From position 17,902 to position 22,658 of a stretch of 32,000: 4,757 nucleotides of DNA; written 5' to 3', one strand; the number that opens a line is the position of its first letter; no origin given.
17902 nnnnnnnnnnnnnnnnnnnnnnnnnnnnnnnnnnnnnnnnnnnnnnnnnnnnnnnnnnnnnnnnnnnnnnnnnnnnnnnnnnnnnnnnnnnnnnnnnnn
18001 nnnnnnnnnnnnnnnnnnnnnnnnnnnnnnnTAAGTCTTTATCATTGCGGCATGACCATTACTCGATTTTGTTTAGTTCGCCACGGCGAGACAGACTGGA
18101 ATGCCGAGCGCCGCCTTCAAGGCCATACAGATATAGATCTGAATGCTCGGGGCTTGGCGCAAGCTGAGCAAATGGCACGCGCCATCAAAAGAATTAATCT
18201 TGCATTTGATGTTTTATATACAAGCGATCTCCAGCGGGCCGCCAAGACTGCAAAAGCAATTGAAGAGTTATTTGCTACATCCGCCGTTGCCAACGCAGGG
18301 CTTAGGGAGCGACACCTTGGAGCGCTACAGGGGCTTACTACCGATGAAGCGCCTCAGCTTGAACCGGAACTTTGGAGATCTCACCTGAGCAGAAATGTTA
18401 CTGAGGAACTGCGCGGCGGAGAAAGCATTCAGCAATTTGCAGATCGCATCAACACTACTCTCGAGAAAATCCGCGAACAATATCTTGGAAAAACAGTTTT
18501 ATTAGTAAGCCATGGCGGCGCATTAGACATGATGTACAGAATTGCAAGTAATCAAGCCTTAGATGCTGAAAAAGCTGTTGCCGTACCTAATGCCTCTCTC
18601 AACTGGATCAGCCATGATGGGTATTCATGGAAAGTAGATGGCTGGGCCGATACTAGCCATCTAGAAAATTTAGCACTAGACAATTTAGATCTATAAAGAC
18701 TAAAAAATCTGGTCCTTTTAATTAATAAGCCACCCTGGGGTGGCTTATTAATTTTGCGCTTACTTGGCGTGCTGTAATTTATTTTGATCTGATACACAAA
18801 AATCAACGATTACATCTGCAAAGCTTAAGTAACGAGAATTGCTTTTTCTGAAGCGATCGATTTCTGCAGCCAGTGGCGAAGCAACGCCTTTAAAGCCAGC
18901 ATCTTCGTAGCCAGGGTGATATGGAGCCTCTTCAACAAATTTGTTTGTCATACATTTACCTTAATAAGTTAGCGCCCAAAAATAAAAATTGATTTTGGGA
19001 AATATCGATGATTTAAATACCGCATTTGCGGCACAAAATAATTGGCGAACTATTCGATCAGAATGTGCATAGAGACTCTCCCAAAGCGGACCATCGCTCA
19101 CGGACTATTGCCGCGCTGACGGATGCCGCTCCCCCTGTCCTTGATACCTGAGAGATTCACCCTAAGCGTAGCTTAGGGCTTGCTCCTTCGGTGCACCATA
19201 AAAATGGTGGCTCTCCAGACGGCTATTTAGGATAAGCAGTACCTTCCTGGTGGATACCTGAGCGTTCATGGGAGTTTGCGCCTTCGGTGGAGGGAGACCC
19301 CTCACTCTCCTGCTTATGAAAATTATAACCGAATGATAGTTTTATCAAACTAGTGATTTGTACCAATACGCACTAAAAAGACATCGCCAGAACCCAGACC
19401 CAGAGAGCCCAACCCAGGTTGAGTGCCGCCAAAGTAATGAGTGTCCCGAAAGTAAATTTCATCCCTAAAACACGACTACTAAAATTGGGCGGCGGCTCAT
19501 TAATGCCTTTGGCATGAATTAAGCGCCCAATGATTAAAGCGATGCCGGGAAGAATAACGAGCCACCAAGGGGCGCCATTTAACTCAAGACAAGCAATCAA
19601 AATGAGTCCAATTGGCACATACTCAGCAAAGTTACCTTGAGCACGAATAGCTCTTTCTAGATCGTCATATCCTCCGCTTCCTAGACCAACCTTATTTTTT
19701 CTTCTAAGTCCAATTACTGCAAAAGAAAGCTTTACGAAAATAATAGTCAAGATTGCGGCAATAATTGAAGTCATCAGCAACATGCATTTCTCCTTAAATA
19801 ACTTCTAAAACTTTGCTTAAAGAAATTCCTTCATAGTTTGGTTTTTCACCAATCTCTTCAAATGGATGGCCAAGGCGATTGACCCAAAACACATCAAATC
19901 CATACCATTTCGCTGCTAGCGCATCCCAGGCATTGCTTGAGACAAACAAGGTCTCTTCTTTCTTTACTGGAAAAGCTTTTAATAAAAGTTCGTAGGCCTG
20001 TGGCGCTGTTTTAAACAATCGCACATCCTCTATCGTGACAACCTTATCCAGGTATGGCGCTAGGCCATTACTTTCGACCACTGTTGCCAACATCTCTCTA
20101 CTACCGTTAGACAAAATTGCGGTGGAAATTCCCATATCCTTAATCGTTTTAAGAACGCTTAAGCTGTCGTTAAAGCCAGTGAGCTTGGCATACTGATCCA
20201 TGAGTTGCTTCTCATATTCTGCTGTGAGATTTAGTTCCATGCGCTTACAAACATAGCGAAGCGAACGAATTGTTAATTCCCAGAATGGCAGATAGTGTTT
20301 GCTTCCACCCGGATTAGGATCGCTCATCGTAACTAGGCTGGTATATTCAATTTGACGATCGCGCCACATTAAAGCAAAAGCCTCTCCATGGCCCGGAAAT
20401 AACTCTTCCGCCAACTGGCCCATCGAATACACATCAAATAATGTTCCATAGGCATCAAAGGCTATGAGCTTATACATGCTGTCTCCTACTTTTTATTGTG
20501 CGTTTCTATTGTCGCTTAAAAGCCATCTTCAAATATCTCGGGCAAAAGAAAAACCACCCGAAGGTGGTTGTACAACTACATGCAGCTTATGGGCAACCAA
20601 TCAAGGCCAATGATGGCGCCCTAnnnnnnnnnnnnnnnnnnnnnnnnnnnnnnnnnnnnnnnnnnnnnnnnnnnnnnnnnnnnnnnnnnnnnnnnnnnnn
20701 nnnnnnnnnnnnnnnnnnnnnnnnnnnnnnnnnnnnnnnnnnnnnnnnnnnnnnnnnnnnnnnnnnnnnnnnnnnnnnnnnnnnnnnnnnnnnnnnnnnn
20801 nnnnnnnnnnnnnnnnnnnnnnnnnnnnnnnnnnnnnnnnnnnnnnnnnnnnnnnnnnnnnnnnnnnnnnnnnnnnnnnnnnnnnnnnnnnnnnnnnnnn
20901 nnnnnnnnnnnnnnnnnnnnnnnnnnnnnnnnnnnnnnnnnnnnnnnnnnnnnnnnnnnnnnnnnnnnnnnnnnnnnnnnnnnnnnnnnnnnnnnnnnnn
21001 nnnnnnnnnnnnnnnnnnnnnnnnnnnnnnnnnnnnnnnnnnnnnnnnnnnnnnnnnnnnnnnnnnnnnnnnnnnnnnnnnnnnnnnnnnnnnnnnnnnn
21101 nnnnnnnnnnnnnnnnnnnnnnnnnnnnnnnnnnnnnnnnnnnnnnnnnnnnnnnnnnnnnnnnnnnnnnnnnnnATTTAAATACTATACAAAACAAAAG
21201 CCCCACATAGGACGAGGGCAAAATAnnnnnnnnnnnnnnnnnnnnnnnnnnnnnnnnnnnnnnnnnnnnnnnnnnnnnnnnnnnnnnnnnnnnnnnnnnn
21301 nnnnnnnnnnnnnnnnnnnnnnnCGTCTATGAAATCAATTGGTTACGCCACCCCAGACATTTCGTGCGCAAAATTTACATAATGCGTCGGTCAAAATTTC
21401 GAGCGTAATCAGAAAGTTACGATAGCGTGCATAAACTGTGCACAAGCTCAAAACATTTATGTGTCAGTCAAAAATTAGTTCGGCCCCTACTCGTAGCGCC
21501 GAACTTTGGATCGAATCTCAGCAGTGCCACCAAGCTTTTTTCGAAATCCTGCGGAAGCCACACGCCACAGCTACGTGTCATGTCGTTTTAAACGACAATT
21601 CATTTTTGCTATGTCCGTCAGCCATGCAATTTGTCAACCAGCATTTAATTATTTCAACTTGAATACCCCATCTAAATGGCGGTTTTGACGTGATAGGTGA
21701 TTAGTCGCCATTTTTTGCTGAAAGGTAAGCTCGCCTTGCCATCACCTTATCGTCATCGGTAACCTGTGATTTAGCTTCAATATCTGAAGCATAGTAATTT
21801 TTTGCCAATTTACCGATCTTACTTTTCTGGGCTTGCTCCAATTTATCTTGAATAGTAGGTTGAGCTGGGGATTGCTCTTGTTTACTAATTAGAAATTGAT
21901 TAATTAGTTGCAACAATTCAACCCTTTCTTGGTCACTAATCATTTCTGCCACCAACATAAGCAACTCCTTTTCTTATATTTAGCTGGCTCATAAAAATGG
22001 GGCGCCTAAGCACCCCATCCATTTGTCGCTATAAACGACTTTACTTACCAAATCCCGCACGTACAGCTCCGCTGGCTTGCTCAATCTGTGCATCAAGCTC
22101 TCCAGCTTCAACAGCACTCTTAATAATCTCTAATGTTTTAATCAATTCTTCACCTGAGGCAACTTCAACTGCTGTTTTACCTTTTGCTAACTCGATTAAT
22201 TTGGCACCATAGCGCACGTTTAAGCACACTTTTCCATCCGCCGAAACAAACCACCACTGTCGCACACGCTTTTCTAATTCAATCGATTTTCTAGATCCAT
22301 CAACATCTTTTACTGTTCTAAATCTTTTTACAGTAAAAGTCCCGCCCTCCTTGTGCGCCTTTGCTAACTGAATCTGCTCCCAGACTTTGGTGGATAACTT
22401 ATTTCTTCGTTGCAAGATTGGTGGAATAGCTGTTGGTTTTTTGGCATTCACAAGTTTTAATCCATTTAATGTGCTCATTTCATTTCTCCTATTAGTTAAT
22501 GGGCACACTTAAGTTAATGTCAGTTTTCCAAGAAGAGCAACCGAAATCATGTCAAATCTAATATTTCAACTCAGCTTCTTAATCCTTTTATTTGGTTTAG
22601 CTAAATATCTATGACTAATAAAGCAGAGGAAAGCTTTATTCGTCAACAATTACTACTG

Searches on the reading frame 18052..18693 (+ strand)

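Call 26: search_protein_families(library=pfam, proteins=[window:18052-18693:+], max_evalue=0.001)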
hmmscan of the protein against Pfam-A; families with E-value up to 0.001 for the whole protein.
window:18052-18693:+ (214 aa): 1 family
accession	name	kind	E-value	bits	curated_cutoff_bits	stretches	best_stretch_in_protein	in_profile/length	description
PF00300.27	His_Phos_1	-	1.8e-55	188.1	21.7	1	7-201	2-194/194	Histidine phosphatase superfamily (branch 1)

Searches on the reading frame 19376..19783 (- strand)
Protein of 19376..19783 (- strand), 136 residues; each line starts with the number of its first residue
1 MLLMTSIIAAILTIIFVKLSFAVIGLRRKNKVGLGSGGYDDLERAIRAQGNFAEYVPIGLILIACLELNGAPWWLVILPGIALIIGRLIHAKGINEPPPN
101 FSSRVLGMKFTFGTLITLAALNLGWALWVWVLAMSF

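Call 26: search_protein_families(library=pfam, proteins=[window:19376-19783:-], max_evalue=0.001)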
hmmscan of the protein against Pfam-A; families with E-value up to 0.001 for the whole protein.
window:19376-19783:- (136 aa): 1 family
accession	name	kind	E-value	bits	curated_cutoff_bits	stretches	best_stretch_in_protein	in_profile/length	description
PF01124.23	MAPEG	-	4.4e-20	72.6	23.4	1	7-123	3-128/129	MAPEG family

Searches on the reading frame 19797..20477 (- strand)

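Call 26: search_protein_families(library=pfam, proteins=[window:19797-20477:-], max_evalue=0.001)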
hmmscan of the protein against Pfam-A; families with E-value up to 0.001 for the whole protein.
window:19797-20477:- (227 aa): 2 families
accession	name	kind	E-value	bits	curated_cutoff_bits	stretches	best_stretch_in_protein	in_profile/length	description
PF00702.32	Hydrolase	-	1.7e-22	81.2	26.4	1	2-191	1-189/191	haloacid dehalogenase-like hydrolase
PF13419.12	HAD_2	-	7.8e-15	55.9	23.8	1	83-199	64-178/178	Haloacid dehalogenase-like hydrolase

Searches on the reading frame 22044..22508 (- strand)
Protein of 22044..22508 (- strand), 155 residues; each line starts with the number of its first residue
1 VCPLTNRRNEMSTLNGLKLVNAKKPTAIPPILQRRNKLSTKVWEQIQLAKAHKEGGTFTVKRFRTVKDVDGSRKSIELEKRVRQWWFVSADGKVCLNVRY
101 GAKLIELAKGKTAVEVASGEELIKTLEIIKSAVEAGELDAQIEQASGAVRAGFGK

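Call 26: search_protein_families(library=pfam, proteins=[window:22044-22508:-], max_evalue=0.001)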
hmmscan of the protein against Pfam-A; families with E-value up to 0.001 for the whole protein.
window:22044-22508:- (155 aa): 1 family
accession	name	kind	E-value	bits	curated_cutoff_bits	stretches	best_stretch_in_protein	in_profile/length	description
PF20346.3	DUF6641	-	1.5e-15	57.9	27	1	4-139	8-140/143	Family of unknown function (DUF6641)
